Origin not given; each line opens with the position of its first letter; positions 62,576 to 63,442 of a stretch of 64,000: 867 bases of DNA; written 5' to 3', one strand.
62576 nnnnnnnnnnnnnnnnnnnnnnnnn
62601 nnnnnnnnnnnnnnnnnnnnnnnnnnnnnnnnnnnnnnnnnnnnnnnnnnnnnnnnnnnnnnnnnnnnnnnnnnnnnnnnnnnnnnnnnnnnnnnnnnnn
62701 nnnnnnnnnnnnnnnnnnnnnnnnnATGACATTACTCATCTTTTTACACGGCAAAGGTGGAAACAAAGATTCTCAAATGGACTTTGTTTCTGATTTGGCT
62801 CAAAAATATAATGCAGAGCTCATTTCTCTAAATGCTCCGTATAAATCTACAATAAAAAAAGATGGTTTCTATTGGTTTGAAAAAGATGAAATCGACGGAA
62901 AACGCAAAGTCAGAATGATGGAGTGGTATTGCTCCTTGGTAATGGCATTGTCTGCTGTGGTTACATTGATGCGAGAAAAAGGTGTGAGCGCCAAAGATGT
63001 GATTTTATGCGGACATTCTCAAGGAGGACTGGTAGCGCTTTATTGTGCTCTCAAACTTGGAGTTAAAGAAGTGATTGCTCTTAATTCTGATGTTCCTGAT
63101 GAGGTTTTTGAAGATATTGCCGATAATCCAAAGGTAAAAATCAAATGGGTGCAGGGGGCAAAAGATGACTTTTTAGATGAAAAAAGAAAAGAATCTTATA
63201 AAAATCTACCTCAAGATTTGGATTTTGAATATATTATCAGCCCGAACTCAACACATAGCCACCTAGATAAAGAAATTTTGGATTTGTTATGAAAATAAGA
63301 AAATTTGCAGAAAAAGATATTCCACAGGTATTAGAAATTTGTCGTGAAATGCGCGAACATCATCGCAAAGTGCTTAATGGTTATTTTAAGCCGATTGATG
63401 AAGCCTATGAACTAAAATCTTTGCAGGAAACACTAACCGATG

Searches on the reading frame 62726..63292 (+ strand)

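Call 3: search_protein_families(library=pfam, proteins=[window:62726-63292:+], max_evalue=1)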
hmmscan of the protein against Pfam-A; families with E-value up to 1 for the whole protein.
window:62726-63292:+ (188 aa): 19 families
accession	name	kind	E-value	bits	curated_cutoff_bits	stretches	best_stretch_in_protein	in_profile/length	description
PF02230.22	Abhydrolase_2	-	1.1e-13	52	23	1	3-149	16-169/217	Phospholipase/Carboxylesterase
PF00561.26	Abhydrolase_1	-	2.5e-06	27.8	25.8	1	3-144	2-122/245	alpha/beta hydrolase fold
PF07819.20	PGAP1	-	4.1e-06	27.2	24.3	1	4-106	7-107/233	PGAP1-like alpha/beta domain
PF20408.4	Abhydrolase_11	-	7.2e-06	26.3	27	1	3-171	4-161/193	Alpha/beta hydrolase domain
PF03959.19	FSH1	-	0.00028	21.1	21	1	5-156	8-180/211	Serine hydrolase (FSH1)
PF00756.26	Esterase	-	0.0003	21.1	22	1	81-110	106-135/251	Putative esterase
PF12697.13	Abhydrolase_6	-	0.00064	20.9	26.3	1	77-127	56-100/217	Alpha/beta hydrolase family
PF12146.15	Hydrolase_4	-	0.0007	19.4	27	1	71-109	58-95/239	Serine aminopeptidase, S33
PF11187.14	Mbeg1-like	-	0.0032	17.4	21.1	1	74-110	68-104/224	Mbeg1-like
PF01738.24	DLH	-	0.0043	17.1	21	1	72-180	78-189/217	Dienelactone hydrolase family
PF07859.19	Abhydrolase_3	-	0.0076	16.5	25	1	73-115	54-96/210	alpha/beta hydrolase fold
PF19647.4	DUF6150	-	0.0089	16.4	27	1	21-65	24-68/98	Family of unknown function (DUF6150)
PF06028.17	DUF915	-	0.024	14.5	22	0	4-47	14-53/255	Alpha/beta hydrolase of unknown function (DUF915)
PF02089.21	Palm_thioest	-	0.034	14.3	26.8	1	5-121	3-108/254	Palmitoyl protein thioesterase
PF24960.1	BB0158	-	0.065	13.6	27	1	136-185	17-65/189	Outer surface lipoprotein BB0158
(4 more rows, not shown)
